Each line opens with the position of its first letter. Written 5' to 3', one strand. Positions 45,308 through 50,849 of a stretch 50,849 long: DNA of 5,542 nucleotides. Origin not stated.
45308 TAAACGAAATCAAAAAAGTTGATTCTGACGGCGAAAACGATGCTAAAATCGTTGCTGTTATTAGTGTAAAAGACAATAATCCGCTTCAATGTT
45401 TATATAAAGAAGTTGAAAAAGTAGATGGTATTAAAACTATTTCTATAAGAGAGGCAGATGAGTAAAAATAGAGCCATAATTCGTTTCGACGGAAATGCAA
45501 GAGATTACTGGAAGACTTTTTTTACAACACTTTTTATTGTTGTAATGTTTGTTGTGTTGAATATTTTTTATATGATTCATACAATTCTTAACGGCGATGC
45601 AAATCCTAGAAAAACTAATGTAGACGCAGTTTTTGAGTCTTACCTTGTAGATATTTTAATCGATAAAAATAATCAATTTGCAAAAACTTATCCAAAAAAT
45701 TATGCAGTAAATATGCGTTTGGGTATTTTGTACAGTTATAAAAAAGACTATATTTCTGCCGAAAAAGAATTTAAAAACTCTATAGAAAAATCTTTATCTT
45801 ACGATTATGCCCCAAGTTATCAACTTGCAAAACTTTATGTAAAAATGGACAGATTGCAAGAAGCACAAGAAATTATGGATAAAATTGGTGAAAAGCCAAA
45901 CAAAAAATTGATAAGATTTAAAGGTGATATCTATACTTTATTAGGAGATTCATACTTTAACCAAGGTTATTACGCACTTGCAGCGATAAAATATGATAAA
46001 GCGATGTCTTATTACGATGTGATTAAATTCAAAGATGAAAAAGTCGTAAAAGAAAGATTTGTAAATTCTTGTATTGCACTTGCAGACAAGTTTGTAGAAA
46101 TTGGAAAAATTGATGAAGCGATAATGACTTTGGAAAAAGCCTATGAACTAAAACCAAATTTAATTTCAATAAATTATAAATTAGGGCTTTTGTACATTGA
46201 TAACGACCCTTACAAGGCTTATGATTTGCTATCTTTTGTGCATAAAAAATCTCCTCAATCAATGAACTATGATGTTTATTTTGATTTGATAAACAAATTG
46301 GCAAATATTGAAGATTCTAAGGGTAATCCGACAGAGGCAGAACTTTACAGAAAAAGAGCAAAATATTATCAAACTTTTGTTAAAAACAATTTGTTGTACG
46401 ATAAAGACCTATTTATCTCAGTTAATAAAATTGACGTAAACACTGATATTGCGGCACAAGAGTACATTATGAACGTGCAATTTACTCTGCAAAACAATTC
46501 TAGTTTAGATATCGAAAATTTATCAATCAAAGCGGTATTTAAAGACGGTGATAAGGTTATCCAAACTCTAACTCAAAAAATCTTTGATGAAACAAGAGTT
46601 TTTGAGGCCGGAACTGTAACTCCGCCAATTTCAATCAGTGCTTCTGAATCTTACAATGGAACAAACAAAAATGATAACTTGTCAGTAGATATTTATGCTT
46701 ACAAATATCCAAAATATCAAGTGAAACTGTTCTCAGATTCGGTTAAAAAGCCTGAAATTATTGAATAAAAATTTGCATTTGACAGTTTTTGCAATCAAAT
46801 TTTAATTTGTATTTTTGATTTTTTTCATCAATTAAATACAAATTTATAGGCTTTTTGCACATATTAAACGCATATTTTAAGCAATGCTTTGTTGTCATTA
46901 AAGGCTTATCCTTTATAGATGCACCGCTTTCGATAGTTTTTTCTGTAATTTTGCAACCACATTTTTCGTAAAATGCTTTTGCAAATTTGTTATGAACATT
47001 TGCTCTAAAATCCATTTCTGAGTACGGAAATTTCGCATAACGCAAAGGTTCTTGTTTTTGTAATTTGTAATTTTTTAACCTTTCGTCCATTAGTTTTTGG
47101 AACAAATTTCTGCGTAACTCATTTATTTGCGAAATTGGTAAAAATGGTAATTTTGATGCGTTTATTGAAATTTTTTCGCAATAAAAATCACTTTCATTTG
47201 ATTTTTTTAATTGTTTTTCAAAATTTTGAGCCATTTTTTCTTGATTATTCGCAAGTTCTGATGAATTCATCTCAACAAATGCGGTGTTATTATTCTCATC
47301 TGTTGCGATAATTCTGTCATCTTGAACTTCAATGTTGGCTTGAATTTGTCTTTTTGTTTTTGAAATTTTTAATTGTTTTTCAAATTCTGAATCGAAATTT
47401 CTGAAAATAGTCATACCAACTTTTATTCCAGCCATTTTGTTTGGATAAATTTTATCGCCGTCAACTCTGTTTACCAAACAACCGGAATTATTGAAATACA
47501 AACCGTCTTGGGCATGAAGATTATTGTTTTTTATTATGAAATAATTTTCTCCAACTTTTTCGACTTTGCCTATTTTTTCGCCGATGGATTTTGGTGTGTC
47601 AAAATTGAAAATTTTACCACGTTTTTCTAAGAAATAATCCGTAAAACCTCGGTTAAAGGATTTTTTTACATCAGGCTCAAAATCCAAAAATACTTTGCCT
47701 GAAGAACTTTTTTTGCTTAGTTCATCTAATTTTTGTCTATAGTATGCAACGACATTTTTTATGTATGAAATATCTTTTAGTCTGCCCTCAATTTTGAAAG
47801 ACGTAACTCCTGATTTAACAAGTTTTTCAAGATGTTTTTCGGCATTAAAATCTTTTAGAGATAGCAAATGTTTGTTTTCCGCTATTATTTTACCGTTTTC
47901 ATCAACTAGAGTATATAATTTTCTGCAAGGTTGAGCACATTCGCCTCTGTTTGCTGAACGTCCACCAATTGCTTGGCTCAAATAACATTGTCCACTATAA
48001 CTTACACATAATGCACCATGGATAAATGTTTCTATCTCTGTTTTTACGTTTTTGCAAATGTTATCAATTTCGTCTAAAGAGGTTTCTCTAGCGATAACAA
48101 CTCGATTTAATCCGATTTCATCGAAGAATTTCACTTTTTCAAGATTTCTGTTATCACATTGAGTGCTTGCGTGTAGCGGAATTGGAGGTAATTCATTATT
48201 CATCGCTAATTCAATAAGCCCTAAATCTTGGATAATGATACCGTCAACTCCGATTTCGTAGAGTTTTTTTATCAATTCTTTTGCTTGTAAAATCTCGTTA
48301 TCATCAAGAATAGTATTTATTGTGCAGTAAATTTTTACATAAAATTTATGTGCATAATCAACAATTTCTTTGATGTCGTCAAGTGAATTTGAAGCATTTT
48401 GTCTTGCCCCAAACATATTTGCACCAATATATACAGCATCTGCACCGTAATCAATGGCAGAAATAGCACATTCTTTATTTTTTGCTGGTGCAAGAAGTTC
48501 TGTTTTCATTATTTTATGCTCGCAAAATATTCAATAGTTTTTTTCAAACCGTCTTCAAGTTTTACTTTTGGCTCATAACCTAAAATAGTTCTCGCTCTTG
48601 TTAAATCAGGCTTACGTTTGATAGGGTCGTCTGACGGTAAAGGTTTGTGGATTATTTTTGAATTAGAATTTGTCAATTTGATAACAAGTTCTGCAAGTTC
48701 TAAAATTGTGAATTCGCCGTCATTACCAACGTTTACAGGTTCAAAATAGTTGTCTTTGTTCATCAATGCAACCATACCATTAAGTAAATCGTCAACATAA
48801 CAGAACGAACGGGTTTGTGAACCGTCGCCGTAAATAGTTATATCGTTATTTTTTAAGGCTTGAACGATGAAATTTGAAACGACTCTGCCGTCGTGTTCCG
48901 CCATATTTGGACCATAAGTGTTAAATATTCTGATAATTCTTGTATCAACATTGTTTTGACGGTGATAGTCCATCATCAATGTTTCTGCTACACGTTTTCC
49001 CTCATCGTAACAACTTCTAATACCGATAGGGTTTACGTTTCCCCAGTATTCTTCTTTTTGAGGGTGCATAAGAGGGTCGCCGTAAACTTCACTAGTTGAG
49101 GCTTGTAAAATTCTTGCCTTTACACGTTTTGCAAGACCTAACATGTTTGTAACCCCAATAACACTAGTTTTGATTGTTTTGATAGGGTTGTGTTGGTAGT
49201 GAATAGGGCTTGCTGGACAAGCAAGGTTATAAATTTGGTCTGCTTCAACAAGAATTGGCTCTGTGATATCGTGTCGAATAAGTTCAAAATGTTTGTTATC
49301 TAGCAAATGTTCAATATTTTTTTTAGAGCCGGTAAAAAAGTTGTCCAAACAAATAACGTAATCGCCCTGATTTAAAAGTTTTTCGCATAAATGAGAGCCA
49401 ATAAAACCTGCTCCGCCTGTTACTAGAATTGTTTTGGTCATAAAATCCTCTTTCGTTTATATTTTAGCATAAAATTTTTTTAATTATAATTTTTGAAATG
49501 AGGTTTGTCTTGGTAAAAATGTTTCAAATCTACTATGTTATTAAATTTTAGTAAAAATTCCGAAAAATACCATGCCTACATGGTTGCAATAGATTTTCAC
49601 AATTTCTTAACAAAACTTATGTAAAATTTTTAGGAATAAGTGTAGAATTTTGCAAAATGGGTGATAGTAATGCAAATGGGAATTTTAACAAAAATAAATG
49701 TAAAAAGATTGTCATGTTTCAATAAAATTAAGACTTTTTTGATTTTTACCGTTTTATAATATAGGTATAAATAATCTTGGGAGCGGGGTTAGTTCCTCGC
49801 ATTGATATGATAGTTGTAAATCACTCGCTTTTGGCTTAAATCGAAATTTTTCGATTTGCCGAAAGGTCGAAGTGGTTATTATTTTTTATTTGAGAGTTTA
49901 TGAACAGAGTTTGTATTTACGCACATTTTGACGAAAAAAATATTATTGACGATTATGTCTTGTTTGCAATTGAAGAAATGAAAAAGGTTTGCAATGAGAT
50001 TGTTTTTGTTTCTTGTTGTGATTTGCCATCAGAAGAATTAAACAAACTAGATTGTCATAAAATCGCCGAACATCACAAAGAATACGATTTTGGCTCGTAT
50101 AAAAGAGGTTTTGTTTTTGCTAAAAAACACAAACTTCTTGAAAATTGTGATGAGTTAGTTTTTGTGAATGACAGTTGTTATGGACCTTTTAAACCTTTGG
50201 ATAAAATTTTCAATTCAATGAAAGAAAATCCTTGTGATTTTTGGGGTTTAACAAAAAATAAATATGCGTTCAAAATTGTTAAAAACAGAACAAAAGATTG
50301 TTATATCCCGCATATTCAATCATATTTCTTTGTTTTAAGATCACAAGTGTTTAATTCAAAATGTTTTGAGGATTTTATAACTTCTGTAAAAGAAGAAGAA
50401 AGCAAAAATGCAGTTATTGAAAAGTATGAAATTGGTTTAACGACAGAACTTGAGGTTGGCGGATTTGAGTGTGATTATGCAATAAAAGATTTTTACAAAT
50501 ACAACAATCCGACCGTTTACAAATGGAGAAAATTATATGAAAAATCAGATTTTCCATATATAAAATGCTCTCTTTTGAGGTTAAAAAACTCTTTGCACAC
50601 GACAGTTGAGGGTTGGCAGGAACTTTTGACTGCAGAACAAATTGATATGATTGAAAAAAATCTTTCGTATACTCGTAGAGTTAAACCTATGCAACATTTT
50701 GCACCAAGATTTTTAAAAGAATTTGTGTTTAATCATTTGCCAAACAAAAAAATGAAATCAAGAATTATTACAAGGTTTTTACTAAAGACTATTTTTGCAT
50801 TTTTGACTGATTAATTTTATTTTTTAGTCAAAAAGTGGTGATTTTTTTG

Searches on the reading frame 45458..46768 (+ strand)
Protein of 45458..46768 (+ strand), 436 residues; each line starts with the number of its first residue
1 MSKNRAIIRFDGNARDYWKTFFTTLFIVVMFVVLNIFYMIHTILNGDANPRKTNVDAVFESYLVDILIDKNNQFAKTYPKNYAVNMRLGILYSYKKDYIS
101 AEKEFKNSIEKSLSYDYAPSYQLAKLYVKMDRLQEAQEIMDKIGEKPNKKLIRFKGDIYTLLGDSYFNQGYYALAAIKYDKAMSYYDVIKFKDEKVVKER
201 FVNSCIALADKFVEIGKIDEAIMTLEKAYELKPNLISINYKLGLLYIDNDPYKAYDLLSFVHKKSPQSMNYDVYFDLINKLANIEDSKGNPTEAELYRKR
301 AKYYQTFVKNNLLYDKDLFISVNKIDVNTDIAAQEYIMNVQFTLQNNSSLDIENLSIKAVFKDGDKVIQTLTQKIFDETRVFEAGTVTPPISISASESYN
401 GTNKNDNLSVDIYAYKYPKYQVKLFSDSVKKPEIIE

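Call 22: search_protein_families(library=pfam, proteins=[window:45458-46768:+], max_evalue=0.001)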
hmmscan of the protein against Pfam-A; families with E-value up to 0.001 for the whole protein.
window:45458-46768:+ (436 aa): 6 families
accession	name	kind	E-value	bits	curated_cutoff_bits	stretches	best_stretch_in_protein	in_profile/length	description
PF07719.23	TPR_2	-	7.6e-09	35.5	27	0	158-185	3-30/34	Tetratricopeptide repeat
PF13414.12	TPR_11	-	2e-08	34.2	26.8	1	210-247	2-39/42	TPR repeat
PF13181.12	TPR_8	-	2.2e-08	34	25.7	0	204-234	3-33/34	Tetratricopeptide repeat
PF14559.12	TPR_19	-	4.3e-08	33.8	25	0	96-146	5-54/68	Tetratricopeptide repeat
PF13424.12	TPR_12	-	2.4e-06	28.1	30.1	0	85-139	6-67/77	Tetratricopeptide repeat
PF13428.12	TPR_14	-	3.4e-05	24.6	23.5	0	207-243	6-42/44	Tetratricopeptide repeat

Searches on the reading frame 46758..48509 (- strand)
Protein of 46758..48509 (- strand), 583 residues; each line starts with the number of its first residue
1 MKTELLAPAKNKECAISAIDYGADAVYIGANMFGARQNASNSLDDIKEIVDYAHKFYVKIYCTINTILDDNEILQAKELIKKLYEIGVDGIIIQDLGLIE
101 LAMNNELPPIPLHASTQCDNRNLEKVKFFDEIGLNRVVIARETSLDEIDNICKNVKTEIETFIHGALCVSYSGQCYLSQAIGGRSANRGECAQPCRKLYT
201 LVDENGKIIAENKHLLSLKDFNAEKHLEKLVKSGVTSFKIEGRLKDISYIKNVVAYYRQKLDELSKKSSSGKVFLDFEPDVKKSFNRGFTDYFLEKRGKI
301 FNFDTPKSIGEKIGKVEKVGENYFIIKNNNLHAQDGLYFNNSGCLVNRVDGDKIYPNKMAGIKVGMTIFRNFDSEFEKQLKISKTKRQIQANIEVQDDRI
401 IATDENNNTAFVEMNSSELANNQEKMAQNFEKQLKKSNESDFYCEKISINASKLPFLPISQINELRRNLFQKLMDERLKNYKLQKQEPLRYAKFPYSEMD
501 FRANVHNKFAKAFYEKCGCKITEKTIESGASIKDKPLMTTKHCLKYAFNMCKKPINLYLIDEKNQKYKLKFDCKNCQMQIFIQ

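Call 22: search_protein_families(library=pfam, proteins=[window:46758-48509:-], max_evalue=0.001)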
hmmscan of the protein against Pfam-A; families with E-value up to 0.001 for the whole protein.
window:46758-48509:- (583 aa): 2 families
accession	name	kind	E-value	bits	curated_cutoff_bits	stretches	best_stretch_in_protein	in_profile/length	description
PF01136.24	Peptidase_U32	-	2.9e-79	266.1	22.4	1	75-297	3-230/233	Peptidase family U32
PF12392.13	DUF3656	-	6.9e-18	65.8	22.1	1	368-478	1-109/109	Collagenase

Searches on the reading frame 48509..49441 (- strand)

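Call 22: search_protein_families(library=pfam, proteins=[window:48509-49441:-], max_evalue=0.001)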
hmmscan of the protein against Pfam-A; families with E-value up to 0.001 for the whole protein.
window:48509-49441:- (310 aa): 7 families
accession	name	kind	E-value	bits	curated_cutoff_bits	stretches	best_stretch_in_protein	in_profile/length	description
PF16363.11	GDP_Man_Dehyd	-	3.7e-54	184.8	27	1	6-302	1-332/332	GDP-mannose 4,6 dehydratase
PF01370.27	Epimerase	-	1.6e-49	169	20.9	1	5-239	1-240/240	NAD dependent epimerase/dehydratase family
PF01073.25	3Beta_HSD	-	6e-11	42.3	22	1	6-220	1-222/280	3-beta hydroxysteroid dehydrogenase/isomerase family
PF07993.18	NAD_binding_4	-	4.1e-10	39.7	20.1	1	66-177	88-209/258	Male sterility protein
PF04321.23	RmlD_sub_bind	-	7.5e-09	35.5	27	1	4-264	2-238/287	RmlD substrate binding domain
PF02719.21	Polysacc_synt_2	-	2.9e-08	33.7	20.2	0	5-109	1-120/293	Polysaccharide biosynthesis protein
PF00106.31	adh_short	-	0.00084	19.3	26.6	0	3-61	1-60/195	short chain dehydrogenase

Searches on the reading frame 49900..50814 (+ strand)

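Call 22: search_protein_families(library=pfam, proteins=[window:49900-50814:+], max_evalue=0.001)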
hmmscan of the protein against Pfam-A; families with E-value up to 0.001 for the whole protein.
window:49900-50814:+ (304 aa): 1 family
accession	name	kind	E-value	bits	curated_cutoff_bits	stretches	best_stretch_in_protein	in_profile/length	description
PF05045.17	RgpF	-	1.5e-31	110.1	25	1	35-258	2-227/503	Rhamnan synthesis protein F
